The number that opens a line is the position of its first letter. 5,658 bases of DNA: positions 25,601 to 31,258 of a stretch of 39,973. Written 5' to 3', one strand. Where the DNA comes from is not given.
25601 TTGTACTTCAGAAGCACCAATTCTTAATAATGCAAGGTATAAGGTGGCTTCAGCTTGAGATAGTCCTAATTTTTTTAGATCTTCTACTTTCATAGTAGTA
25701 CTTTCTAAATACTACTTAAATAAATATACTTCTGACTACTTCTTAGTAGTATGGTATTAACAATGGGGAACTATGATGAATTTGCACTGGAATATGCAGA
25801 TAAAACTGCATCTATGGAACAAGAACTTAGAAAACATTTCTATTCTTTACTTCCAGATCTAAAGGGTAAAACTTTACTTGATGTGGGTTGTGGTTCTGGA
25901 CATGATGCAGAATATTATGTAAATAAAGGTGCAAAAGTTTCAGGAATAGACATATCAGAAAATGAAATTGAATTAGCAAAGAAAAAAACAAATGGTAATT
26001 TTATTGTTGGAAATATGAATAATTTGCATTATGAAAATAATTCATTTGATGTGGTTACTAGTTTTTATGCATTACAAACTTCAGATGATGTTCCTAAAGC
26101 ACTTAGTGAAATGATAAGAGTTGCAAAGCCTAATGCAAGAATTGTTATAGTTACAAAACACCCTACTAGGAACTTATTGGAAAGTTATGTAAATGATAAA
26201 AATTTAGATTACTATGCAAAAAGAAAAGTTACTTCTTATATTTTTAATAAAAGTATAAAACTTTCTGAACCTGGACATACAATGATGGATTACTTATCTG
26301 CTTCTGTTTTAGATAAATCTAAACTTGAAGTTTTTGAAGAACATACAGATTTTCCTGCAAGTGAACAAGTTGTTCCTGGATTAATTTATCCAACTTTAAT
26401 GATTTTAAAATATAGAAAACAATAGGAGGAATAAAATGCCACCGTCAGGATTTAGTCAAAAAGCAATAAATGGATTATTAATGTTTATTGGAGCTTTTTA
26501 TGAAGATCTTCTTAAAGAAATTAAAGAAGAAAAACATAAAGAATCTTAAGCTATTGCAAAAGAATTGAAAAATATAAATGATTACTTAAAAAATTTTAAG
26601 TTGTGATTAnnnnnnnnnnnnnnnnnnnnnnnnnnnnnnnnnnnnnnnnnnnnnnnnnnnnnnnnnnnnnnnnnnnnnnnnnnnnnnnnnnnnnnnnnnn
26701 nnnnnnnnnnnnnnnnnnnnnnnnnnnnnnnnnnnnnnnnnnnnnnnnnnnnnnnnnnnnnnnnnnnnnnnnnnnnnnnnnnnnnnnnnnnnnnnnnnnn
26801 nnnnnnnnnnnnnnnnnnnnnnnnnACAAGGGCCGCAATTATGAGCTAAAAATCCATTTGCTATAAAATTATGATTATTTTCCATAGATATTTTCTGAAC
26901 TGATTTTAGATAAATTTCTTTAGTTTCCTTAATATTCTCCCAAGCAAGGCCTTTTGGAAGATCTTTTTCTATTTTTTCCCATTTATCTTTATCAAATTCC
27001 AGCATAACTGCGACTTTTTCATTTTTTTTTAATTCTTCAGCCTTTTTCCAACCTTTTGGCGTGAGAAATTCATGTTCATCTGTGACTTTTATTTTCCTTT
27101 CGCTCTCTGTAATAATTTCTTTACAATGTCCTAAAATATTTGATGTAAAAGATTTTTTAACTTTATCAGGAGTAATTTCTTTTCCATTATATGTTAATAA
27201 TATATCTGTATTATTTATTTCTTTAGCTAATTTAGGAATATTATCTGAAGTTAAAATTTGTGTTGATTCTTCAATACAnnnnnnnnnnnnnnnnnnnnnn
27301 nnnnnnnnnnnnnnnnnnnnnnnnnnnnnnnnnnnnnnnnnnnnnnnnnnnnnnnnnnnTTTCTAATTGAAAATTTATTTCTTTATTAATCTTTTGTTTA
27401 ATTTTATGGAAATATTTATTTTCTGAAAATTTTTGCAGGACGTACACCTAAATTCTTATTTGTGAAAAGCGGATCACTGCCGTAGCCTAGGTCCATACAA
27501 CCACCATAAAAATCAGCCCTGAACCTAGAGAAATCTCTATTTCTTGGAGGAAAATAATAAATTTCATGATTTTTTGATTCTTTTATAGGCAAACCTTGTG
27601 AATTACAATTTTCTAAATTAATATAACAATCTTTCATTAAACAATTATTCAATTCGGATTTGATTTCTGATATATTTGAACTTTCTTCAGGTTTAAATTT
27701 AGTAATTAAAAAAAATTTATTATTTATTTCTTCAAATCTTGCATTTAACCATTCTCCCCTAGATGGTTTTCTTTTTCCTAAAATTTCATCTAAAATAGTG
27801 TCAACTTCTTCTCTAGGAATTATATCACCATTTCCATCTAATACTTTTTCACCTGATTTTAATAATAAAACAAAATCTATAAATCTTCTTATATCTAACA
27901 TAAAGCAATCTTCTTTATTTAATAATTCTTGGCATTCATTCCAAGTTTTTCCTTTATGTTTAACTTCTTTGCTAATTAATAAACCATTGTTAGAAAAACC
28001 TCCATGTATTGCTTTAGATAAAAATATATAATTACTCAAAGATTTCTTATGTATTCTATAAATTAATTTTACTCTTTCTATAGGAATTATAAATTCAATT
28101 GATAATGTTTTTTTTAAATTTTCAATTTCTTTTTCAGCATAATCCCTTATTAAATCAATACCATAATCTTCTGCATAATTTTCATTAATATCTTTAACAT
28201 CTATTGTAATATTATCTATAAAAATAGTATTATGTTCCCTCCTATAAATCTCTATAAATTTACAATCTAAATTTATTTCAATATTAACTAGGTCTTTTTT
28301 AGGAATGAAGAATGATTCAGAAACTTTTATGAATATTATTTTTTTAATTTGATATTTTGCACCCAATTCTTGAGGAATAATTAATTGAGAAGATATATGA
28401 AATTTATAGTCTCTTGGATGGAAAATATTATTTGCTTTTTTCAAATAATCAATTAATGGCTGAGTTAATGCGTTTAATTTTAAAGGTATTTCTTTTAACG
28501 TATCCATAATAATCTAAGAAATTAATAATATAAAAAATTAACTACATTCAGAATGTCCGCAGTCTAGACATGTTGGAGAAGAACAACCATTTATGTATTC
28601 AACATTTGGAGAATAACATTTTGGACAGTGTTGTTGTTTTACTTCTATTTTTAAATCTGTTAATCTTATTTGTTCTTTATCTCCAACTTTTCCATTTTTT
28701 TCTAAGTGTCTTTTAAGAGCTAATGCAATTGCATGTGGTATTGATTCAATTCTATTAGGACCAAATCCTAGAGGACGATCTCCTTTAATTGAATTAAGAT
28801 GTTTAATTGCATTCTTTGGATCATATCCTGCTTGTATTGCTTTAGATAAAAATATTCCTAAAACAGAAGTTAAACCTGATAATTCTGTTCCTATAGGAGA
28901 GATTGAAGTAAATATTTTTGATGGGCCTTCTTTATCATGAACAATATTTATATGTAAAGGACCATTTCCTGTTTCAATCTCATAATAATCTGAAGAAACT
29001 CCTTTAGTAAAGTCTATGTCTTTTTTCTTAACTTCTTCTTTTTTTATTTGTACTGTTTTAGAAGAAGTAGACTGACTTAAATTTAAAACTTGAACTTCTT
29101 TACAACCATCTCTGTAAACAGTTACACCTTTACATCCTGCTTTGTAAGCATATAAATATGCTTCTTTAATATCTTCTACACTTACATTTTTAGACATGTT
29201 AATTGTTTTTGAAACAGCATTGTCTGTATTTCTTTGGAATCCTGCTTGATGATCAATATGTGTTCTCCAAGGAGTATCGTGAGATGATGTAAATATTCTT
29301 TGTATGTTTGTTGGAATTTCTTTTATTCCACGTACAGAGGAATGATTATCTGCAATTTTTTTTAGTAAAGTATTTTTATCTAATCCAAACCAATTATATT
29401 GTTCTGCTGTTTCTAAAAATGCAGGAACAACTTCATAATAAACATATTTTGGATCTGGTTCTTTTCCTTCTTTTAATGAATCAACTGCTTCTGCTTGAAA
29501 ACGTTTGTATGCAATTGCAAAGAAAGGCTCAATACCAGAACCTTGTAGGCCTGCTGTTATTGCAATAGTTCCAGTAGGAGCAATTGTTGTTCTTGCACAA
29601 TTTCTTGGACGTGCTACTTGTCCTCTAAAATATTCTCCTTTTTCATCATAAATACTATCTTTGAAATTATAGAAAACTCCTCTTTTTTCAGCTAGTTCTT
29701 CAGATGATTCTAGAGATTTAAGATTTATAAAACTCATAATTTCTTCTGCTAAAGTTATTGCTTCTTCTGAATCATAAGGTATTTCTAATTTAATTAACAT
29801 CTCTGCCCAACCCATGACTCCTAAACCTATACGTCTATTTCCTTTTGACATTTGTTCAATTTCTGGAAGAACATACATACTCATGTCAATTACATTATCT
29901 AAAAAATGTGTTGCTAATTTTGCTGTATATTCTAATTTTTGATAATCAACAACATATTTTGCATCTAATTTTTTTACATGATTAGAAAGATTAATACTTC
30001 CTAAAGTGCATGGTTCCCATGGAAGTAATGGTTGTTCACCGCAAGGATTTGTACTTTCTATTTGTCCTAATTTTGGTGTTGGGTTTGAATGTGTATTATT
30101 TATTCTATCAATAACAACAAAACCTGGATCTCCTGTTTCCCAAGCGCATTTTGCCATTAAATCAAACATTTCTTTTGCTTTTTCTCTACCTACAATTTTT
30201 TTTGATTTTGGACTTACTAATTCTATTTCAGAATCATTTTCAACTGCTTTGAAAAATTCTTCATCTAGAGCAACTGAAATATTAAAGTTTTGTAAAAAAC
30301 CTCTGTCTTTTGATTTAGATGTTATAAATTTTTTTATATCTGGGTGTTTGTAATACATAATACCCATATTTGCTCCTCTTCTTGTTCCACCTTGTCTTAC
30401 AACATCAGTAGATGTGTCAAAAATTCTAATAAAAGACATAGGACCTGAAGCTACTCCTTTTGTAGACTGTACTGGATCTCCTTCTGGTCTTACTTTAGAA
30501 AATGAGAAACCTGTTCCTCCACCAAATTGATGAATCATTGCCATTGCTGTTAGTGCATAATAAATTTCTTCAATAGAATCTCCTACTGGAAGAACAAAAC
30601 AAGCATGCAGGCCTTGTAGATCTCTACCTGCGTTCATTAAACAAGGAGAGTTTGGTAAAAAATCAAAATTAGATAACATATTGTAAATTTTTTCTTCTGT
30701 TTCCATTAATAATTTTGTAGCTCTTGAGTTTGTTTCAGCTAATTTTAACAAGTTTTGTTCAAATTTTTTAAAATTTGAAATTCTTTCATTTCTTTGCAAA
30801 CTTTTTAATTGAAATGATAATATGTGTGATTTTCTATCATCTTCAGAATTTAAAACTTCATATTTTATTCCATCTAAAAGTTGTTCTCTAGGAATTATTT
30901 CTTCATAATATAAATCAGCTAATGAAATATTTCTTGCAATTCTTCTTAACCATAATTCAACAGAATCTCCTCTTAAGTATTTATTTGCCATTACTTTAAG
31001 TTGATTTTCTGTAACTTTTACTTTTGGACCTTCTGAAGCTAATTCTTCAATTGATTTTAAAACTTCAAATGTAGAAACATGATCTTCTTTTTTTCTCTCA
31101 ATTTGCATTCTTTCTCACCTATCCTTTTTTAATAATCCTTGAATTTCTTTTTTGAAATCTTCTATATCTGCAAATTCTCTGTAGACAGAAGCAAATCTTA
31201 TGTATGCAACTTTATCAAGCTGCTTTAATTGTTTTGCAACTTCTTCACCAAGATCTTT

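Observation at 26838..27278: Mini-intein inserted at the catalytic cysteine of thioredoxin, beside the RNR operon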

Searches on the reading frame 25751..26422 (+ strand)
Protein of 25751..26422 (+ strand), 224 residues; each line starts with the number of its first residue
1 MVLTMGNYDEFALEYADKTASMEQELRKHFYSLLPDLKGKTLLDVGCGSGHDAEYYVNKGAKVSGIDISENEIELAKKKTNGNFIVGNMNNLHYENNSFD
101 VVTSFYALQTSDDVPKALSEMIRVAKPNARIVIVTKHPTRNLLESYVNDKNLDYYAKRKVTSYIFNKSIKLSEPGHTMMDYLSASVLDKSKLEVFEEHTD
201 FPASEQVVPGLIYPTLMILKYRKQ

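Call 52: search_protein_families(library=pfam, proteins=[window:25751-26422:+], max_evalue=0.0001)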
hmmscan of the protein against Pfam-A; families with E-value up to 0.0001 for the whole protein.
window:25751-26422:+ (224 aa): 10 families
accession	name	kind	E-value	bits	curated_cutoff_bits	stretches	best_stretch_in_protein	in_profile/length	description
PF08241.18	Methyltransf_11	-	1.8e-23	83.4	21.2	1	43-133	1-95/95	Methyltransferase domain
PF13847.12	Methyltransf_31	-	1.5e-21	77.1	27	1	38-151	3-127/145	Methyltransferase domain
PF13649.12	Methyltransf_25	-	5.1e-20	72.4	27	1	43-128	2-96/97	Methyltransferase domain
PF13489.12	Methyltransf_23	-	4.2e-17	62.8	27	1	26-140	9-121/164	Methyltransferase domain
PF01209.24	Ubie_methyltran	-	7.4e-15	55.4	20.1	1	28-143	37-162/233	ubiE/COQ5 methyltransferase family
PF08242.18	Methyltransf_12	-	1.9e-13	51.4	30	1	43-131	1-98/98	Methyltransferase domain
PF05219.18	DREV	-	4.6e-07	29.7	26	1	32-147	88-200/265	DREV methyltransferase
PF02353.26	CMAS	-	5.9e-07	29.5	27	1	33-82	57-107/273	Mycolic acid cyclopropane synthetase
PF07021.18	MetW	-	6.3e-07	29.7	21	1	38-126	13-103/193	Methionine biosynthesis protein MetW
PF05724.17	TPMT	-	1.2e-05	25.5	26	1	22-79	22-78/218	Thiopurine S-methyltransferase (TPMT)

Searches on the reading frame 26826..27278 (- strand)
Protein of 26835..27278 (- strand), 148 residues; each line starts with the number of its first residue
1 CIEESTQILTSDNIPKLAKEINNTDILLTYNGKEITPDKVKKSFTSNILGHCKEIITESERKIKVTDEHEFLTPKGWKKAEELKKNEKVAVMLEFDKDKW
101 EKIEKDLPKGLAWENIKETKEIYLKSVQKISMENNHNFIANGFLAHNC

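Call 13: search_solved_structures(query=window:26835-27278:-, max_evalue=1, show_alignments=3)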
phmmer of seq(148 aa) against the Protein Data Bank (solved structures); distinct sequences matched with E-value up to 1: 25.
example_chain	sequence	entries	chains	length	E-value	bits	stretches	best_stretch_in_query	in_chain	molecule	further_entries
1mi8_A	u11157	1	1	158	2.2e-09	40.7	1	57-146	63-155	DnaB intein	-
6frg_A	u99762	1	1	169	2.7e-07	33.9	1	56-146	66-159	Replicative DNA helicase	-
6frh_A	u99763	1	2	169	2.7e-07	33.9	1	56-146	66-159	Replicative DNA helicase,Replicative DNA helicase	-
4o1r_A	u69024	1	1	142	3.1e-06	30.5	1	54-147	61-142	Replicative DNA helicase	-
6fre_A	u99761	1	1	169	7e-06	29.3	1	56-146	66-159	Replicative DNA helicase,Replicative DNA helicase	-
7cfv_A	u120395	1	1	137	7.3e-06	29.3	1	60-147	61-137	Spl DnaX mini-intein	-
6y75_B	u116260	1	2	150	9.8e-05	25.6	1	4-146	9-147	NAD(P)(+)--arginine ADP-ribosyltransferase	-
6y75_A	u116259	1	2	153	0.00011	25.4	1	4-146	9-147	NAD(P)(+)--arginine ADP-ribosyltransferase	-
6tmm_BBB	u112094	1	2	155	0.00014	25.1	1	4-146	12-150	NAD(P)(+)--arginine ADP-ribosyltransferase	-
6tmm_AAA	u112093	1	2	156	0.00014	25.1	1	4-146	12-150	NAD(P)(+)--arginine ADP-ribosyltransferase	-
6rpq_A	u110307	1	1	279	0.0029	20.8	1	54-147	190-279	Ubiquitin-like protein SMT3,1108aa long hypothetical cell division control protein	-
3ifj_A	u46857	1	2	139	0.01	19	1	65-123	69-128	Endonuclease PI-MtuI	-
5k08_A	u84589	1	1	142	0.013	18.7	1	65-114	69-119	RecA mini intein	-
2in9_A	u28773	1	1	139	0.013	18.7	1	65-122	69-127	Endonuclease PI-MtuI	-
3igd_A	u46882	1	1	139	0.013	18.7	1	65-122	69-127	Endonuclease PI-MtuI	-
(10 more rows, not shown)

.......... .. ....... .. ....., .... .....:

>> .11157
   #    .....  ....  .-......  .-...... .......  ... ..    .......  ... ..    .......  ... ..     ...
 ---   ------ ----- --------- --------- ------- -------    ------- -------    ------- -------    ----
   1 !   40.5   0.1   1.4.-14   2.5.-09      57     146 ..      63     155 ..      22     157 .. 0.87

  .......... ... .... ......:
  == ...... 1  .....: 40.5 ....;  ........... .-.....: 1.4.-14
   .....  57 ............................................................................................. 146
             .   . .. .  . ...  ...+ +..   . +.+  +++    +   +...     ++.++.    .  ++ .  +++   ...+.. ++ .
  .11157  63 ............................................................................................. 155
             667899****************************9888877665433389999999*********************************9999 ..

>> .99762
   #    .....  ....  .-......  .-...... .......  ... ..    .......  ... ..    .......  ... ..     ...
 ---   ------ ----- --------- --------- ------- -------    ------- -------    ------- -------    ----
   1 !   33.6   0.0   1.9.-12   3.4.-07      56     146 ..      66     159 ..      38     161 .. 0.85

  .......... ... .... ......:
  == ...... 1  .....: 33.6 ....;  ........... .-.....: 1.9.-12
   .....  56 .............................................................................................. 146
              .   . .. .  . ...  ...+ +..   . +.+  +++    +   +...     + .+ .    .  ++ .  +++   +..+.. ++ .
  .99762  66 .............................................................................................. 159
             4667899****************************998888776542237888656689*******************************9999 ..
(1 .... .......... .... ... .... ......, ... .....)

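Call 27: find_related_loci(query=A3, collection=metagenome_contigs, flank=8000)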
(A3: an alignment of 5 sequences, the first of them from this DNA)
Query A3 (151 aa) in metagenome_contigs; peptide patterns used: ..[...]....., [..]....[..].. (x = any residue, [..] = any of these).
128 stretches matched a pattern; 4 encode a relative of the query (tblastn E <= 1e-3); 4 distinct loci.
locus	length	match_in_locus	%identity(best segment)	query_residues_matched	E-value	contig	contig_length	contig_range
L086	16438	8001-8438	64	1-151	8e-60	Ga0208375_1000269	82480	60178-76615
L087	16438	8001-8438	64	1-151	8e-60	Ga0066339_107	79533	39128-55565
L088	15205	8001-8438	64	1-151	8e-60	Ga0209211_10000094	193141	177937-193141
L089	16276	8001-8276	62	1-92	5e-34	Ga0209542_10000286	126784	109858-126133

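Call 28: find_related_loci(query=A3, collection=viral_contigs, flank=8000)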
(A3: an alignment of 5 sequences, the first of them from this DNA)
Query A3 (151 aa) in viral_contigs; peptide patterns used: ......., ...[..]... (x = any residue, [..] = any of these).
48 stretches matched a pattern, but none encodes a relative of the query by tblastn (E <= 1e-3).

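Call 72: predict_structure(alignment_id=A3)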
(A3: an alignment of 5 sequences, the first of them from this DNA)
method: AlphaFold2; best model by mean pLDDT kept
length: 151 residues; sequences in the alignment: 5
mean_pLDDT: 75.3   pTM: 0.68
mean pLDDT of the five models: 75.3, 71.5, 68.8, 63.8, 57.4
residues with pLDDT >= 90: 18; 70-90: 87; 50-70: 41; < 50: 5
segments of 3 or more residues with pLDDT < 50: 148-151
pLDDT, mean of each block of 10 residues (from residue 1): 75 86 91 89 69 81 64 85 86 64 67 80 58 73 67 33
secondary structure, 60 per line:
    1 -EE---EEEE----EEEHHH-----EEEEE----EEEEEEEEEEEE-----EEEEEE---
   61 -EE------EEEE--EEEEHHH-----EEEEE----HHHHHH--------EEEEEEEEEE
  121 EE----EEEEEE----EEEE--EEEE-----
elements in order: E7-10 E15-17 E26-30 E35-46 E52-57 E70-73 E76-79 E88-92 H97-102 E111-122 E127-132 E137-140 E143-146

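Call 76: fold_search(model_id=the predicted structure, library=pdb)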
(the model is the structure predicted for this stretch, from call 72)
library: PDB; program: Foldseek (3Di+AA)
matches with E <= 10: 306; with E <= 0.001: 29
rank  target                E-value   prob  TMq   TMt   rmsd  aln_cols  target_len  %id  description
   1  5i0a                  1.5e-06  1.00  0.53  0.55  10.9       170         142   18  RecA mini intein in complex with cisplatin (released 2016-09-21)
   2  6frg                  2.3e-06  1.00  0.56  0.54  10.9       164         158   21  Crystal structure of G-1F mutant of Ssp DnaB Mini-Intein variant M86 (released 2019-01-30)
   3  3ifj_A                4.0e-06  1.00  0.56  0.60   9.8       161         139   19  Crystal structure of Mtu recA intein, splicing domain (released 2009-10-06)
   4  2imz_B                8.4e-06  1.00  0.58  0.61   9.7       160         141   19  Crystal structure of Mtu recA intein splicing domain (released 2007-05-01)
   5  2in9                  9.3e-06  1.00  0.54  0.58  10.3       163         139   19  crystal structure of Mtu recA intein, splicing domain (released 2007-05-01)
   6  2imz_A                1.3e-05  1.00  0.57  0.60   9.9       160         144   20  Crystal structure of Mtu recA intein splicing domain (released 2007-05-01)
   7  3igd                  1.4e-05  1.00  0.55  0.60   9.9       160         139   19  Crystal structure of Mtu recA intein, splicing domain (released 2009-10-06)
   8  2in0                  2.1e-05  1.00  0.52  0.56  10.4       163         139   20  crystal structure of Mtu recA intein splicing domain (released 2007-05-01)
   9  6frh_B                2.2e-05  1.00  0.56  0.56  10.2       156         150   22  Crystal structure of Ssp DnaB Mini-Intein variant M86 (released 2019-01-30)
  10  6frh_A                2.2e-05  1.00  0.57  0.54  10.5       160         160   21  Crystal structure of Ssp DnaB Mini-Intein variant M86 (released 2019-01-30)
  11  1mi8                  2.4e-05  1.00  0.55  0.59  10.2       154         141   22  2.0 Angstrom crystal structure of a DnaB intein from Synechocystis sp. PCC 6803 (released 2003-08-19)
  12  2in8                  2.4e-05  1.00  0.51  0.55  10.7       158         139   20  crystal structure of Mtu recA intein, splicing domain (released 2007-05-01)
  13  4o1r                  2.7e-05  1.00  0.54  0.56  10.5       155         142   21  Crystal structure of NpuDnaB intein (released 2014-03-19)
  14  6fre                  4.6e-05  1.00  0.57  0.56  10.1       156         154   20  Crystal structure of G-1F/H73A mutant of Ssp DnaB Mini-Intein variant M86 (released 2019-01-30)
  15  6y75_B                4.6e-05  1.00  0.46  0.46  10.8       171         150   22  BIL2 domain from T.thermophila BUBL1 locus (C1A-N143A) (released 2021-02-03)
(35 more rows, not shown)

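Call 87: search_protein_families(library=pfam, proteins=[L089:7917-9719:+], max_evalue=0.01)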
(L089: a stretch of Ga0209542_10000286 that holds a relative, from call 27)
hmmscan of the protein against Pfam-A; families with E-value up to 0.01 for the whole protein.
L089:7917-9719:+ (601 aa): 7 families
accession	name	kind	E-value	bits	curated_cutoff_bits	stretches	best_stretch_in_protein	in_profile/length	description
PF00085.26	Thioredoxin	-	1.4e-23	83.3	23.5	2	514-597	18-102/103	Thioredoxin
PF14890.11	Intein_splicing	-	2.5e-17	63.5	35.8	1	39-525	5-155/155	Intein splicing domain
PF13098.12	Thioredoxin_2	-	1.2e-05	26.1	27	1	512-596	3-104/104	Thioredoxin-like domain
PF04756.19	OST3_OST6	-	3.4e-05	23.8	27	1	524-578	44-106/294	OST3 / OST6 family, transporter family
PF13192.12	Thioredoxin_3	-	0.0009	19.7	24.8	1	523-573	7-55/76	Thioredoxin domain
PF00578.27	AhpC-TSA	-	0.0046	17.3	26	0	523-587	35-101/124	AhpC/TSA family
PF13905.12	Thioredoxin_8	-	0.006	17.3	27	0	556-580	70-94/94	Thioredoxin-like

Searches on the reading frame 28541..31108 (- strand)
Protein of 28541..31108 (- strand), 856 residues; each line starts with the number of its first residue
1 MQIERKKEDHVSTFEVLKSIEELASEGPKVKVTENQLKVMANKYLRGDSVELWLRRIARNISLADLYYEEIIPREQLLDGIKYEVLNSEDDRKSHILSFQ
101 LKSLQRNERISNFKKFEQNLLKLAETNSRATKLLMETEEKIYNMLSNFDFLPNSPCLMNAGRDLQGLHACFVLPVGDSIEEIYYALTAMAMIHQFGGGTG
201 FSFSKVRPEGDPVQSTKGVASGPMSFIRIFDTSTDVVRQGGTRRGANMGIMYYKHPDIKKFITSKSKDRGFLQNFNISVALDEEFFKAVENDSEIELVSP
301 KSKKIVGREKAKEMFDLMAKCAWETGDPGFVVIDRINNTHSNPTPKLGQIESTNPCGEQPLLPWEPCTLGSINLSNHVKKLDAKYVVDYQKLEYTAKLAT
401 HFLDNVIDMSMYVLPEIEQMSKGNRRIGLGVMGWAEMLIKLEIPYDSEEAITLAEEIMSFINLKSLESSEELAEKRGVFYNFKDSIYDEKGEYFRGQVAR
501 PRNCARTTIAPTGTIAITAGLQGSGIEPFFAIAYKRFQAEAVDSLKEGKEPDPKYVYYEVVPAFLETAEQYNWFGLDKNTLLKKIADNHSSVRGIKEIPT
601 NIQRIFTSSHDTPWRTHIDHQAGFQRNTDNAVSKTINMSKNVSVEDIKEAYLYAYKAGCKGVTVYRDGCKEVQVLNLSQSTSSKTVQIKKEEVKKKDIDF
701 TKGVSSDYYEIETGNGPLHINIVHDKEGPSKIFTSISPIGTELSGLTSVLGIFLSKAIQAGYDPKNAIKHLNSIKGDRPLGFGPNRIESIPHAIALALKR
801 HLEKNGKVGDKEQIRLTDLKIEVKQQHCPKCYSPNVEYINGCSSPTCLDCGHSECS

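Call 11: search_protein_families(library=pfam, proteins=[window:28541-31108:-], max_evalue=0.001)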
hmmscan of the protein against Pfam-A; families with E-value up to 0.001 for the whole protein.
window:28541-31108:- (856 aa): 3 families
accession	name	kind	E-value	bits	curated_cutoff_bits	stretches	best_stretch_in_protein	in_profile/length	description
PF02867.20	Ribonuc_red_lgC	-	2.6e-122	409.6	23.9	1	169-665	2-523/523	Ribonucleotide reductase, barrel domain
PF00317.26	Ribonuc_red_lgN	-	8.4e-11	42.2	28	1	32-164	3-76/77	Ribonucleotide reductase, all-alpha domain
PF12637.14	TSCPD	-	2.7e-08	34.4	22.8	1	711-802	7-88/88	TSCPD domain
